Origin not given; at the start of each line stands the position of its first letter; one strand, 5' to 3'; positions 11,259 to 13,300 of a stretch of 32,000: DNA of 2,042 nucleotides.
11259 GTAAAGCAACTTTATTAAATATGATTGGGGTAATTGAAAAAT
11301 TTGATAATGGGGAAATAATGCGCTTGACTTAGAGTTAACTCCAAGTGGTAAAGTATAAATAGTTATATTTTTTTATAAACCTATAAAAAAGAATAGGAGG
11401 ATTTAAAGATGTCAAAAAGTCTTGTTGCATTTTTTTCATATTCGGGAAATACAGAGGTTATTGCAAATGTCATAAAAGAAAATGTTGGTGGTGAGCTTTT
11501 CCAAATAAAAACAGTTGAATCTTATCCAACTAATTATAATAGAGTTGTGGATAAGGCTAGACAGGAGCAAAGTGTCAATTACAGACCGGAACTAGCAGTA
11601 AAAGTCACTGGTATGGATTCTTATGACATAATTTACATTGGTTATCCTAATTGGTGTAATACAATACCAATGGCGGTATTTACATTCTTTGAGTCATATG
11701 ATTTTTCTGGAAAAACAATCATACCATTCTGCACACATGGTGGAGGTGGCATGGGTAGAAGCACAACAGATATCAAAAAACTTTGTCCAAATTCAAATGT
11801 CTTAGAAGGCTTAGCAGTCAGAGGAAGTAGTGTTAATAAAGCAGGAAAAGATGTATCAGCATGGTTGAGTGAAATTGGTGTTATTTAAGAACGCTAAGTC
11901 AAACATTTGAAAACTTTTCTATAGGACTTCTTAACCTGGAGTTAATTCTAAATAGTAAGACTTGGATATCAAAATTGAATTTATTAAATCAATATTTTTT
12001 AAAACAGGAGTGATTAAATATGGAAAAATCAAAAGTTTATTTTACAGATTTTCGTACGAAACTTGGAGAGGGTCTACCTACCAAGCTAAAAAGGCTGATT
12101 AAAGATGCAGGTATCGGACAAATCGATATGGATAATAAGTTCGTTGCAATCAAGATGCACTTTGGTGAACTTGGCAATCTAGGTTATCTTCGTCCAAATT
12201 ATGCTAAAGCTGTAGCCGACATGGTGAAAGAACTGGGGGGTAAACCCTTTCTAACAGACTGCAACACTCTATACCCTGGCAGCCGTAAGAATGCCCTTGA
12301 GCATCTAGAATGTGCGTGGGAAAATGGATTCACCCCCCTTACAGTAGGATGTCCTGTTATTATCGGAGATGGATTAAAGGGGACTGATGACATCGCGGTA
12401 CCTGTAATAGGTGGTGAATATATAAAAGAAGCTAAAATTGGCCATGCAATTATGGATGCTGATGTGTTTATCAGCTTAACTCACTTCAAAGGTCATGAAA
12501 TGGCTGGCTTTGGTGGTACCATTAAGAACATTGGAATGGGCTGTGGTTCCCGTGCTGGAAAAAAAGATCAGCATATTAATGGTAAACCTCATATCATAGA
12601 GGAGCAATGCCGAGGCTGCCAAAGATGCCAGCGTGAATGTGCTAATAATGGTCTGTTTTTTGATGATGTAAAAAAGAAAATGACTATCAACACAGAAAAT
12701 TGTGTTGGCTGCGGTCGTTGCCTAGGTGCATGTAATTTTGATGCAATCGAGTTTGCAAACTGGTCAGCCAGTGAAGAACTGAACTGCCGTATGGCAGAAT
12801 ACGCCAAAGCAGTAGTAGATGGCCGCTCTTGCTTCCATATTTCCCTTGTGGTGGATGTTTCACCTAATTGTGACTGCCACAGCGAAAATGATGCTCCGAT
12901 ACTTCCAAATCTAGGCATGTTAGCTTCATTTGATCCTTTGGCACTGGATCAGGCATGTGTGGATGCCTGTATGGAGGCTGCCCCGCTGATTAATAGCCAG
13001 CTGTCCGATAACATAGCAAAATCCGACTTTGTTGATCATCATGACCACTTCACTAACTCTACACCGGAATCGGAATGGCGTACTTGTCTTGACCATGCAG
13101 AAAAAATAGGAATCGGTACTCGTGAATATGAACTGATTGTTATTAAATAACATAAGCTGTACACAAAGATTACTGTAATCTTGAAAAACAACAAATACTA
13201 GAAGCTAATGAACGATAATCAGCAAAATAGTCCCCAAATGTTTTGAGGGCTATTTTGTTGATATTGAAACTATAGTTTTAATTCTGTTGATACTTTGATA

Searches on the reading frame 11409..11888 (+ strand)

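Call 3: search_protein_families(library=ncbifam, proteins=[window:11409-11888:+], max_evalue=0.001)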
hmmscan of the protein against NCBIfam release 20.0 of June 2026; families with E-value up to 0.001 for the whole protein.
window:11409-11888:+ (159 aa): 5 families
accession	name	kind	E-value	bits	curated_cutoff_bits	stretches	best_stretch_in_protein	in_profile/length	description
NF005389.0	PRK06934.1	equivalog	1.2e-41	142.4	172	1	13-156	71-217/221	flavodoxin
NF005501.0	PRK07116.1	subfamily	2.2e-39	134.5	198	1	2-156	4-159/161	flavodoxin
NF038196.1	ferrodoxin_EFR1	subfamily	4.5e-07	30.2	75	1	7-130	2-99/242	EFR1 family ferrodoxin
NF005216.0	PRK06703.1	subfamily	1.6e-05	24.9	127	1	1-37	1-37/151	flavodoxin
TIGR01753.1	flav_short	equivalog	3.9e-05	24.2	123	0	6-34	3-31/140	flavodoxin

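Call 4: search_protein_families(library=pfam, proteins=[window:11409-11888:+], max_evalue=0.001)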
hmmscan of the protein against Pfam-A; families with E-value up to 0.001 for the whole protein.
window:11409-11888:+ (159 aa): 2 families
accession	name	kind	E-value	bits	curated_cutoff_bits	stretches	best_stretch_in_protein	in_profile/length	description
PF12682.12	Flavodoxin_4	-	1.2e-30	106.5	24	1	3-154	1-153/155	Flavodoxin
PF12641.12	Flavodoxin_3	-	0.00086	19.6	27.5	0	6-47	2-45/160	Flavodoxin domain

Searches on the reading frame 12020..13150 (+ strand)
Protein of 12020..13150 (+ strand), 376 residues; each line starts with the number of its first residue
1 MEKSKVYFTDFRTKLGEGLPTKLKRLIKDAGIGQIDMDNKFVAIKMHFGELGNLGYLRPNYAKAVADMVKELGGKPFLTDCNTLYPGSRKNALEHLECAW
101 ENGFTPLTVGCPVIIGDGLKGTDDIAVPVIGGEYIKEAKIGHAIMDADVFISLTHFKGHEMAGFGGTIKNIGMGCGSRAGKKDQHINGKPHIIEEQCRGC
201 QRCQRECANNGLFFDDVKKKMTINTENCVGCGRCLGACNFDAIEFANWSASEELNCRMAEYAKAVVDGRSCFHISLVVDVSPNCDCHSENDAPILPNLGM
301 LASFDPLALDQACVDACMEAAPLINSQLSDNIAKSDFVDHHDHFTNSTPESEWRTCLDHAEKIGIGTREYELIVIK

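Call 3: search_protein_families(library=ncbifam, proteins=[window:12020-13150:+], max_evalue=0.001)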
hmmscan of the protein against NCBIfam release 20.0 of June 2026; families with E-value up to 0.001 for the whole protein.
window:12020-13150:+ (376 aa): 40 families (the best 25 are shown)
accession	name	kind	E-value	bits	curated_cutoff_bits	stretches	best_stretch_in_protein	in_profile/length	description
NF040770.1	hetero_SS_HdrA2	exception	7.5e-08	30.9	1100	1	190-250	572-630/777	CoB-CoM heterodisulfide reductase HdrA2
NF043039.1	HgcAB_like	equivalog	1.4e-07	31.4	285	1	183-243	288-349/350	HgcAB-like fusion protein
TIGR02700.1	flavo_MJ0208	hypoth_equivalog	9.1e-07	28.4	251.35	1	191-244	144-195/234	dihydromethanopterin reductase (acceptor)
TIGR02179.1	PorD_KorD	subfamily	9.2e-07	28.9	60.05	1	188-245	18-74/78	2-oxoacid:acceptor oxidoreductase, delta subunit, pyruvate/2-ketoisovalerate family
TIGR04105.1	FeFe_hydrog_B1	subfamily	9.3e-07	27.9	450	1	192-245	108-161/462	monomeric [FeFe] hydrogenase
NF006446.0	PRK08764.1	equivalog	1.1e-06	28.6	220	1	190-246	81-136/139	Rnf electron transport complex subunit RnfB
NF058577.1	FdxA_fam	equivalog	1.5e-06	28.3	65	1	191-242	3-52/52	4Fe-4S ferredoxin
TIGR01944.1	rnfB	subfamily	2.1e-06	27.4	68.7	1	188-249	106-166/190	RnfABCDGE type electron transport complex subunit B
TIGR02936.1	fdxN_nitrog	equivalog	3.6e-06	27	80.55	1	221-254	16-49/91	ferredoxin III, nif-specific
NF043069.1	T4HPD_activ_SAM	equivalog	4.1e-06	26.4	425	1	184-246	40-100/299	trans-4-hydroxy-L-proline dehydratase activase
NF042909.1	FMH_DH_FwdF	exception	4.2e-06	26.1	375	1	175-257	202-288/336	tungsten-dependent formylmethanofuran dehydrogenase subunit FwdF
NF041891.1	hdrA_Methbact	equivalog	1.1e-05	23.9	1300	1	192-247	569-622/762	ferredoxin:CoB-CoM heterodisulfide reductase subunit HdrA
NF009053.0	PRK12387.1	subfamily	1.4e-05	24.9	204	1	183-246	26-93/180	formate hydrogenlyase complex iron-sulfur subunit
TIGR02163.1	napH_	subfamily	1.8e-05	24.4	213.05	1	194-246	200-254/255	NapH/MauN family ferredoxin-type protein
NF052623.1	Npun_F2552_fam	equivalog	1.8e-05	24.3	500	1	58-176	59-163/314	Npun_F2552 family protein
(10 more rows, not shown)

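Call 4: search_protein_families(library=pfam, proteins=[window:12020-13150:+], max_evalue=0.001)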
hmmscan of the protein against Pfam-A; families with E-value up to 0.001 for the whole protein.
window:12020-13150:+ (376 aa): 9 families
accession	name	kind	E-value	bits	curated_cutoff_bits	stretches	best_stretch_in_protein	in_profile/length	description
PF04015.17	DUF362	-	1.5e-55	188.8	24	1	42-315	1-200/200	Domain of unknown function (DUF362)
PF12838.12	Fer4_7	-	5.4e-09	36.8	27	1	196-242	1-52/52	4Fe-4S dicluster domain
PF25160.1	LdpA_Fe-S-bd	-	1e-08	35.3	27.6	1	221-247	21-47/49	LdpA Fe-S cluster-binding domain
PF12797.12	Fer4_2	-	2.6e-08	33.7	24.5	1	220-239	2-21/22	4Fe-4S binding domain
PF14697.11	Fer4_21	-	4.2e-07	30.4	35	1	192-244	3-58/59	4Fe-4S dicluster domain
PF13237.11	Fer4_10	-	1e-06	29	25.5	1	191-238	3-52/53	4Fe-4S dicluster domain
PF12837.12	Fer4_6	-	1.9e-06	28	25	1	221-243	2-24/24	4Fe-4S binding domain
PF13187.11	Fer4_9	-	4.3e-06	27.1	27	1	196-242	1-51/52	4Fe-4S dicluster domain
PF00037.32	Fer4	-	2.2e-05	24.5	21.1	1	222-244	2-24/24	4Fe-4S binding domain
